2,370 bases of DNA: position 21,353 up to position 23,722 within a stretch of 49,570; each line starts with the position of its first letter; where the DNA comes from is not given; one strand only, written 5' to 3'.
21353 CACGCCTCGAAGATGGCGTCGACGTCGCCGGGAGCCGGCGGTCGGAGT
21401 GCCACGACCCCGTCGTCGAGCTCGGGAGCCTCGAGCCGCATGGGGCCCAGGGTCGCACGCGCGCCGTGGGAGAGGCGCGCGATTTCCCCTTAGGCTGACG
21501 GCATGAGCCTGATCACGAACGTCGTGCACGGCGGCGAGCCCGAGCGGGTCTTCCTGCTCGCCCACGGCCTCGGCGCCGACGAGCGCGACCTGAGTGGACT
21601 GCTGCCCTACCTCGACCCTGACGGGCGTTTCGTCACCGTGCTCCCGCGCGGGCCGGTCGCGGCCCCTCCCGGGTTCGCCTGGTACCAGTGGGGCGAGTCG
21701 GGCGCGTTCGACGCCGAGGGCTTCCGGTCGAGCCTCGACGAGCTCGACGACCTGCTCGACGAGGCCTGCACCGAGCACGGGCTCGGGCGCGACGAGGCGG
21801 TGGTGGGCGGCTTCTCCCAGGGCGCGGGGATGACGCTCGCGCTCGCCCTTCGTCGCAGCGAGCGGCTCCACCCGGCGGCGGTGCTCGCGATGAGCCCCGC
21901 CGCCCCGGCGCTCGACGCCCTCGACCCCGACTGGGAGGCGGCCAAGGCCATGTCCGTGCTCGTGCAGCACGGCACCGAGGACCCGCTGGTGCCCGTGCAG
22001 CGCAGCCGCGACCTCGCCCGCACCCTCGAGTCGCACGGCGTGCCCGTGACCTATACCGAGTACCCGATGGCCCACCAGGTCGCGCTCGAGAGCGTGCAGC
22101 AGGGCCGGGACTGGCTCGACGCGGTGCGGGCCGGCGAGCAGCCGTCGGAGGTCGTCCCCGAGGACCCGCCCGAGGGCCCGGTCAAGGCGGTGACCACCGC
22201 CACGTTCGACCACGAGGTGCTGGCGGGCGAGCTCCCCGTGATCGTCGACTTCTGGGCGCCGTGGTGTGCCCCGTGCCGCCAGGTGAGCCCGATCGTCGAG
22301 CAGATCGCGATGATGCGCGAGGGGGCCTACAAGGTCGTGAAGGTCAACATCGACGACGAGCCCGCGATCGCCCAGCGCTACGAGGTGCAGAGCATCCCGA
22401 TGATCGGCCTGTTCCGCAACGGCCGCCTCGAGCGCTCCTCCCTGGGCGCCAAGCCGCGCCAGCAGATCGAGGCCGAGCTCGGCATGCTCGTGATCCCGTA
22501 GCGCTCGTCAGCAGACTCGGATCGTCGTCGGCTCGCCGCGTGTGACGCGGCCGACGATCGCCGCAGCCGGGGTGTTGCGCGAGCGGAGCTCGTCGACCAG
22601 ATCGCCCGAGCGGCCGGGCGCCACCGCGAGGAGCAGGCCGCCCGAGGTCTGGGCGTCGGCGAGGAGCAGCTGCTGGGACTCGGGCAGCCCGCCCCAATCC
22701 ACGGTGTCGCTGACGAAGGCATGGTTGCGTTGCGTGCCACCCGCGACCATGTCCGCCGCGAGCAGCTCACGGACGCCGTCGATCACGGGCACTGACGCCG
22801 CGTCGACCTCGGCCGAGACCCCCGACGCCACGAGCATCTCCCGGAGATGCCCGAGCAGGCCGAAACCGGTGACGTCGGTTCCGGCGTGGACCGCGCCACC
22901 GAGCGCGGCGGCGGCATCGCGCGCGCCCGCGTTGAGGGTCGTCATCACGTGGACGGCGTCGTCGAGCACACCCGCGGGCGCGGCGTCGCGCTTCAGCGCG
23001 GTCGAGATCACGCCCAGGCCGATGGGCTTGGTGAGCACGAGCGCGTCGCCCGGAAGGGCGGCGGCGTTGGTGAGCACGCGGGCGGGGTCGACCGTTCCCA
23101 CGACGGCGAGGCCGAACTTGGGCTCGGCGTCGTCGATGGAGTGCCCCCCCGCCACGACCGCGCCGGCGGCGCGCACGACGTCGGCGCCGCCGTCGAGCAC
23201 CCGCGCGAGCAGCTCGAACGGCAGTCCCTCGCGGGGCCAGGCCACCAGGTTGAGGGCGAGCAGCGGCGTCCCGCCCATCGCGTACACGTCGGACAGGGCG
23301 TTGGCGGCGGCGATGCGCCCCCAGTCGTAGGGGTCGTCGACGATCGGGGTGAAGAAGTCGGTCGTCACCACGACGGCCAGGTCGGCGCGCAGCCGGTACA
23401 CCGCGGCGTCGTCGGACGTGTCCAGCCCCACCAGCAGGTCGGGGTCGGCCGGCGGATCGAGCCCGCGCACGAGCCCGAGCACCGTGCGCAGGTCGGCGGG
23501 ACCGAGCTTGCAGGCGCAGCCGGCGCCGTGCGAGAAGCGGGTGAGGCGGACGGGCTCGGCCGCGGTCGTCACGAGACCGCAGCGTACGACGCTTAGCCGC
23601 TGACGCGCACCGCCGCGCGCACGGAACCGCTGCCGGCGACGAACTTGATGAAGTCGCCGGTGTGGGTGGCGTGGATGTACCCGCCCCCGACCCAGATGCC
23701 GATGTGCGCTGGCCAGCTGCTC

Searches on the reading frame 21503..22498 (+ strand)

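Call 92: search_protein_families(library=pfam, proteins=[window:21503-22498:+])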
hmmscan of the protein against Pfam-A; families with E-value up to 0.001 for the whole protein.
window:21503-22498:+ (332 aa): 9 families
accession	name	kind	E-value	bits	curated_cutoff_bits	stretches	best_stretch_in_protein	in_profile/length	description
PF00085.26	Thioredoxin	-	2.8e-24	85.5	23.5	1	227-325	2-100/103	Thioredoxin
PF02230.22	Abhydrolase_2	-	1.5e-19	71.1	23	1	12-206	12-214/217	Phospholipase/Carboxylesterase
PF03959.19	FSH1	-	9.4e-08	32.4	21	1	55-193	67-201/211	Serine hydrolase (FSH1)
PF12146.15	Hydrolase_4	-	1e-06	28.7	27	0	69-133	50-110/239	Serine aminopeptidase, S33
PF07859.19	Abhydrolase_3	-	1.2e-06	28.9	25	0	79-138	54-111/210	alpha/beta hydrolase fold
PF13098.12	Thioredoxin_2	-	1.1e-05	26.1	27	1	243-325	5-103/104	Thioredoxin-like domain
PF00561.26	Abhydrolase_1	-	3.6e-05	24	25.8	0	16-130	2-102/245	alpha/beta hydrolase fold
PF13905.12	Thioredoxin_8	-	0.00013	22.7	27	0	245-285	3-45/94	Thioredoxin-like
PF00326.27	Peptidase_S9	-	0.00036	20.5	22.6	0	148-190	143-185/213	Prolyl oligopeptidase family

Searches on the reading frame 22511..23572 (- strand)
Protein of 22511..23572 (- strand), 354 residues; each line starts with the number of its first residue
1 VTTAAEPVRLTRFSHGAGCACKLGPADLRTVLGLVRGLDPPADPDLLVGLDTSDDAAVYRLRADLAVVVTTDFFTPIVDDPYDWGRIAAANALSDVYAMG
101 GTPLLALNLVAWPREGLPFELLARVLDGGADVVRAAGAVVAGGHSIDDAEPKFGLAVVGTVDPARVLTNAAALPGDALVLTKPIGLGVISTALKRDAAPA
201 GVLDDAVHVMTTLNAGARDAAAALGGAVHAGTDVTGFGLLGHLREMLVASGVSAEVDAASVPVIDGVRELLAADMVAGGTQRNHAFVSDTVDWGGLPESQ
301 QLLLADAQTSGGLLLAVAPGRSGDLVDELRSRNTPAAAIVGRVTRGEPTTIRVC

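Call 92: search_protein_families(library=pfam, proteins=[window:22511-23572:-])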
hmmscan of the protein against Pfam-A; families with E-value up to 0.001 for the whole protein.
window:22511-23572:- (354 aa): 2 families
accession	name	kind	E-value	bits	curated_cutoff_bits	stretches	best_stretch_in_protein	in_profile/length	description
PF00586.29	AIRS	-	6.3e-27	94.6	24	1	54-161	2-112/112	AIR synthase related protein, N-terminal domain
PF02769.27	AIRS_C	-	7.1e-23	81.9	23.1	1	174-351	2-153/156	AIR synthase related protein, C-terminal domain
